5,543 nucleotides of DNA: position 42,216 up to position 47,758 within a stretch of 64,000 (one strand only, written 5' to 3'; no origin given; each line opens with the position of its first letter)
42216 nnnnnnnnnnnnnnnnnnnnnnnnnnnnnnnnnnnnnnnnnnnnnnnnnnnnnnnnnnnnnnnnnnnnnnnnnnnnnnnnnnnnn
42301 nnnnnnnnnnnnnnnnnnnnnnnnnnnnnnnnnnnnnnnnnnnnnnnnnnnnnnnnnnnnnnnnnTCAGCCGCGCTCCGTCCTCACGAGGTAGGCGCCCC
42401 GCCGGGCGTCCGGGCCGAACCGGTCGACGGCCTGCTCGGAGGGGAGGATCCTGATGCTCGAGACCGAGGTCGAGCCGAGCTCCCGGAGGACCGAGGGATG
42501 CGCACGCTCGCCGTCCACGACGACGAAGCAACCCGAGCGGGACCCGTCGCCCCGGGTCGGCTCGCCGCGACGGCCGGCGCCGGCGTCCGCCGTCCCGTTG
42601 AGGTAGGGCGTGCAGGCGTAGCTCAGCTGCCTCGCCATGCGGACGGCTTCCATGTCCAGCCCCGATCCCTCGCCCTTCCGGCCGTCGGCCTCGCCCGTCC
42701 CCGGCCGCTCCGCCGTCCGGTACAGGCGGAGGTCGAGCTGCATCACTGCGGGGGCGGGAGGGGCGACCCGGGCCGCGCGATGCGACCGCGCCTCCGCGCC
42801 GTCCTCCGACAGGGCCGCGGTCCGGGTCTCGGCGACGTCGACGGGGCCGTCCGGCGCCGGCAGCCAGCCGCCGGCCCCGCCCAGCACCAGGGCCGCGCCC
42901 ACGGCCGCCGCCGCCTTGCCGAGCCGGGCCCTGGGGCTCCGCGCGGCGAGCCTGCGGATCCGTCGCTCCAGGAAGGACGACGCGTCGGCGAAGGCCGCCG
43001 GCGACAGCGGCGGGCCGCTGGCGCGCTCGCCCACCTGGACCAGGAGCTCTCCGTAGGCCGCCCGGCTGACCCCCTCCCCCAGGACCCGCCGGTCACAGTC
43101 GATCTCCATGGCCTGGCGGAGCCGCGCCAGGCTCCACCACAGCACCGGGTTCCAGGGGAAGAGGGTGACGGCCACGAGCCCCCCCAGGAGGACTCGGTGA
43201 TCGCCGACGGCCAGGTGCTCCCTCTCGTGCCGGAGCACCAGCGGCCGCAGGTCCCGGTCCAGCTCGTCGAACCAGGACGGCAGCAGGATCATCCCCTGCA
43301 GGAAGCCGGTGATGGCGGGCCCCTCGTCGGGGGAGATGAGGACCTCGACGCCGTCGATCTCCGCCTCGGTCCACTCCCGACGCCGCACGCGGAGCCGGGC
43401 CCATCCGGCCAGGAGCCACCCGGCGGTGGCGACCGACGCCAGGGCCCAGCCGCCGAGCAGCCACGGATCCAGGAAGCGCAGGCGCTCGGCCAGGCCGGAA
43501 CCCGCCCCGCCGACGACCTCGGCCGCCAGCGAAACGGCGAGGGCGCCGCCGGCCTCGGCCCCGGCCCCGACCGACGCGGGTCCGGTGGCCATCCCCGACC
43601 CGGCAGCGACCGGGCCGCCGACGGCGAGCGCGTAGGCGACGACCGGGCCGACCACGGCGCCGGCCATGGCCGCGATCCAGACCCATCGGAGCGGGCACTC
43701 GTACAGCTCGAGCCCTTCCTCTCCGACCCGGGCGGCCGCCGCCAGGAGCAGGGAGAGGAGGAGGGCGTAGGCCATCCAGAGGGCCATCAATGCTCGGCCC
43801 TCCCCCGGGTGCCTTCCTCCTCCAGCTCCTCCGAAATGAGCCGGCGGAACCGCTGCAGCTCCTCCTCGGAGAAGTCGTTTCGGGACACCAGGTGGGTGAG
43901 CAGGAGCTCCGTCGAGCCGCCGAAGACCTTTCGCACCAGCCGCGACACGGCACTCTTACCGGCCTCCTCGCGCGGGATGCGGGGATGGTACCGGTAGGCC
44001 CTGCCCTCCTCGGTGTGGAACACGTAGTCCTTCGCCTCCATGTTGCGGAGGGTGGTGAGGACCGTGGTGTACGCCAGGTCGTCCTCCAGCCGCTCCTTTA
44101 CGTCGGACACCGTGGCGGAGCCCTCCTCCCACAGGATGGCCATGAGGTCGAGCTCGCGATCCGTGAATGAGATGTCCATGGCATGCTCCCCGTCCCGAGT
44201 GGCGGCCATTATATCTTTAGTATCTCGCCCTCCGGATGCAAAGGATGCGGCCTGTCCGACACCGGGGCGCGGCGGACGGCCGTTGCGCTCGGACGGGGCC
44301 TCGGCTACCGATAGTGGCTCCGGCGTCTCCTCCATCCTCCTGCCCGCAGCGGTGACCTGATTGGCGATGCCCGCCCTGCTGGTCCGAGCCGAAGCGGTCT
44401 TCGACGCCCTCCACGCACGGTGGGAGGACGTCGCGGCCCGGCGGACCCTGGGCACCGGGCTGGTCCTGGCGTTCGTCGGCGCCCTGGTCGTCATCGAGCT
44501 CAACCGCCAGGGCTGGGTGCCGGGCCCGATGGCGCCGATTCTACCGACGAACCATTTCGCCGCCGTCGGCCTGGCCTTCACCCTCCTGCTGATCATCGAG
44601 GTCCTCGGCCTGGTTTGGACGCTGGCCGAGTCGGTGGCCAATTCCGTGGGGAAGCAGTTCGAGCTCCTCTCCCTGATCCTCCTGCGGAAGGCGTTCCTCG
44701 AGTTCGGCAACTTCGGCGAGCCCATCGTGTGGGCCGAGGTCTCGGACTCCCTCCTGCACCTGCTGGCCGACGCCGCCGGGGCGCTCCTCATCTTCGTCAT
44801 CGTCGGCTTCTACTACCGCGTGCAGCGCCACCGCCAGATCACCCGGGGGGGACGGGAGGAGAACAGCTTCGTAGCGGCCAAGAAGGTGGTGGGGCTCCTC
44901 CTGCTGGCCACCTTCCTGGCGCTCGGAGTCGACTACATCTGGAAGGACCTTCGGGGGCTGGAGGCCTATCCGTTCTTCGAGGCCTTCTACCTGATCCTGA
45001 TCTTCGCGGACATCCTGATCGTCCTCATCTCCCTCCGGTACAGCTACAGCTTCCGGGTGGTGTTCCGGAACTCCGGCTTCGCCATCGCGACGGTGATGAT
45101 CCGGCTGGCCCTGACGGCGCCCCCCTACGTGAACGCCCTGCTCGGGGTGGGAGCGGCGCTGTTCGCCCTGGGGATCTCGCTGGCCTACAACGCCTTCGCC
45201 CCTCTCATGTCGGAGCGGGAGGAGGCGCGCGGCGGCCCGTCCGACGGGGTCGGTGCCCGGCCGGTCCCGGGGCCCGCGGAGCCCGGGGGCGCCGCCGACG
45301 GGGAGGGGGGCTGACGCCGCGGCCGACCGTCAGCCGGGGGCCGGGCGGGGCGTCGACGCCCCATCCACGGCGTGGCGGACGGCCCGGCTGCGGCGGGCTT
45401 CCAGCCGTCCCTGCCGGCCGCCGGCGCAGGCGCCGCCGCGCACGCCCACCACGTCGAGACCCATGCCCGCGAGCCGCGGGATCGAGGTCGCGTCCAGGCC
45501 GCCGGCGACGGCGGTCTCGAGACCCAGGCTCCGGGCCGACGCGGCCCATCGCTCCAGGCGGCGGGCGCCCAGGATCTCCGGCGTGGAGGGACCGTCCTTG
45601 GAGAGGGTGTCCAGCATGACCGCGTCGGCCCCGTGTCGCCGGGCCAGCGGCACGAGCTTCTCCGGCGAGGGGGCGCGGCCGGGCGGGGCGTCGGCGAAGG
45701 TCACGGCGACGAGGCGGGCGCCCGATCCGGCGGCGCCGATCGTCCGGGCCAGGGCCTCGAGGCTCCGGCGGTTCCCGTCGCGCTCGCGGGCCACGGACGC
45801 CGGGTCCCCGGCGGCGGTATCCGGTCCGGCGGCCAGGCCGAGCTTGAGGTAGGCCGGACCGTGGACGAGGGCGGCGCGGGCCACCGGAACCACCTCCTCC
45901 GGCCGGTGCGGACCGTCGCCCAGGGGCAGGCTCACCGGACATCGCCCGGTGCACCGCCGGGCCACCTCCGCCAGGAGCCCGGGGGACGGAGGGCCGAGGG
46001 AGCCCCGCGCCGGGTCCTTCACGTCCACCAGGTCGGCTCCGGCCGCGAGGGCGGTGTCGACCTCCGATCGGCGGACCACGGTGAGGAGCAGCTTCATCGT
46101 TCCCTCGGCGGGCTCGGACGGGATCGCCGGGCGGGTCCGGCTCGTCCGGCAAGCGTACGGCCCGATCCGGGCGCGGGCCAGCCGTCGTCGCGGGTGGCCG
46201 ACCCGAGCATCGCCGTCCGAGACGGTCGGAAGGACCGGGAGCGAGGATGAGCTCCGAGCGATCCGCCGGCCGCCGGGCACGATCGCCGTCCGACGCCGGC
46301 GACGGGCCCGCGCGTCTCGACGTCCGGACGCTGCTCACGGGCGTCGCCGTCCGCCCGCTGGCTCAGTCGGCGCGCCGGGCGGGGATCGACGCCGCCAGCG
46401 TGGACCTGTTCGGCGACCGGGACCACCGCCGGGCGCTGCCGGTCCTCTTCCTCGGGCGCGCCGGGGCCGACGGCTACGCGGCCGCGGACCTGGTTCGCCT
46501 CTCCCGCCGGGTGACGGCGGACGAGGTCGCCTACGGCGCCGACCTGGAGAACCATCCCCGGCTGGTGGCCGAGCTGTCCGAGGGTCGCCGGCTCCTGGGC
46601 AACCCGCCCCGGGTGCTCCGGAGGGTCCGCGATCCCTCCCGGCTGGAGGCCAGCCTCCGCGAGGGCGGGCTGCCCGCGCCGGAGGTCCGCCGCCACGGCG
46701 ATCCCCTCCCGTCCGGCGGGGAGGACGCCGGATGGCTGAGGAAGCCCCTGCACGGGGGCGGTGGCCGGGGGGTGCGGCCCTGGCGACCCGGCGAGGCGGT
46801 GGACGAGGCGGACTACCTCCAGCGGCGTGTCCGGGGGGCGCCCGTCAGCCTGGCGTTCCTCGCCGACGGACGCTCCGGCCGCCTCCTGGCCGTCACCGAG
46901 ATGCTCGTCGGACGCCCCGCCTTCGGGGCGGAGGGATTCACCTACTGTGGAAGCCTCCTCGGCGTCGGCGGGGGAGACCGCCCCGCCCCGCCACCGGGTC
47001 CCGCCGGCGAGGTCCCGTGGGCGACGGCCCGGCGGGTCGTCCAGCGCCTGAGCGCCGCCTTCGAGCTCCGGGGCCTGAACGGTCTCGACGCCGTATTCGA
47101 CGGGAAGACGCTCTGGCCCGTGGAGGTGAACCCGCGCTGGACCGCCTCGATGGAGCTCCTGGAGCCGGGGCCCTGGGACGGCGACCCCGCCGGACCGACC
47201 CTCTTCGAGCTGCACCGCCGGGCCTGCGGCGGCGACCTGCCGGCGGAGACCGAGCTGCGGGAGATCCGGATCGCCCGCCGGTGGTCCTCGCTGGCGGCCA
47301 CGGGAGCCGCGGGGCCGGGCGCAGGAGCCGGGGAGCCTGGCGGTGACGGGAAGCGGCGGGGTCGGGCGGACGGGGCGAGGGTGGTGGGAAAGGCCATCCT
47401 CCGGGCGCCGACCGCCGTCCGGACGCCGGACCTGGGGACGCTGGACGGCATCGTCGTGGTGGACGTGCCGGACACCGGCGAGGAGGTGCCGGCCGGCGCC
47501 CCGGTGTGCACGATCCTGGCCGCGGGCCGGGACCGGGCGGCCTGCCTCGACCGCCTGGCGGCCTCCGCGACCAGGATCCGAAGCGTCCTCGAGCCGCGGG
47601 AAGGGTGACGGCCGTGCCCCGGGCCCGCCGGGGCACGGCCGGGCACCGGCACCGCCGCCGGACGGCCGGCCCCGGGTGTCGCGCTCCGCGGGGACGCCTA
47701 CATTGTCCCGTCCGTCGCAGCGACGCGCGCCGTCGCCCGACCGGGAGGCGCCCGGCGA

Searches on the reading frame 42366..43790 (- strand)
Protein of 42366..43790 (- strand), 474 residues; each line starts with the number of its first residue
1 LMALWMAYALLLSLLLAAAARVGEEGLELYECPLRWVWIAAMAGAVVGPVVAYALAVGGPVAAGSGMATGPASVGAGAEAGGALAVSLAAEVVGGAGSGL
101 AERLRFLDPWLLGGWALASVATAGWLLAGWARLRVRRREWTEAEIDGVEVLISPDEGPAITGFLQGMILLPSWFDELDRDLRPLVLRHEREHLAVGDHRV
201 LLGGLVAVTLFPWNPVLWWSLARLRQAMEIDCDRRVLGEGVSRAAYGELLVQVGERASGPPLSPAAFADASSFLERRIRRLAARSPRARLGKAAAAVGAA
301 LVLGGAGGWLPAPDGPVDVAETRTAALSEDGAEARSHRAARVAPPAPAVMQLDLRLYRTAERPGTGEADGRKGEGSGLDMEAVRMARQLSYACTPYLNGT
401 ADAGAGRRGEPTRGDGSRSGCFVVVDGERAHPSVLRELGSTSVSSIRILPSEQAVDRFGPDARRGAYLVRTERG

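Call 24: search_protein_families(library=pfam, max_evalue=0.000001, proteins=[window:42366-43790:-])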
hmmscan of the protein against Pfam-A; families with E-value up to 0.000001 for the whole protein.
window:42366-43790:- (474 aa): 1 family
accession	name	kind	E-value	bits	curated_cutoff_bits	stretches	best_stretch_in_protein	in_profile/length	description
PF05569.17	Peptidase_M56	-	4.8e-19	69.1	31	1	156-279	166-294/296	BlaR1 peptidase M56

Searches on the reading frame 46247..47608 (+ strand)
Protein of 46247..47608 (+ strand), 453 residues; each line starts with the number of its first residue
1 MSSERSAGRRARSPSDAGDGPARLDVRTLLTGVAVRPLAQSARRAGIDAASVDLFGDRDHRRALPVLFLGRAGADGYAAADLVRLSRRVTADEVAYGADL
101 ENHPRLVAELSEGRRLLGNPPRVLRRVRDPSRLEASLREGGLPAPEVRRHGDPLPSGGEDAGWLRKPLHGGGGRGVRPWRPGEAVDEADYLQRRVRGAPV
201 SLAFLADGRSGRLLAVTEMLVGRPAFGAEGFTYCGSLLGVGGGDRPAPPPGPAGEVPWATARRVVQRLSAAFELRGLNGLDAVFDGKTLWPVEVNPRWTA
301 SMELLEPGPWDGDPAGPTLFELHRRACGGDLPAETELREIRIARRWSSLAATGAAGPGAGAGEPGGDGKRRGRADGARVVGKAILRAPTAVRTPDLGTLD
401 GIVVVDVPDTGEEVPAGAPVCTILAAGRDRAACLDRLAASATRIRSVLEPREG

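Call 24: search_protein_families(library=pfam, max_evalue=0.000001, proteins=[window:46247-47608:+])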
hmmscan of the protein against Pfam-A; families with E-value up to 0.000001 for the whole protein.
window:46247-47608:+ (453 aa): 1 family
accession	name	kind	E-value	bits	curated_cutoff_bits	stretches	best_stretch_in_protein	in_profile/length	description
PF02655.19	ATP-grasp_3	-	5.3e-13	49.8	23.2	1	136-301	10-160/160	ATP-grasp domain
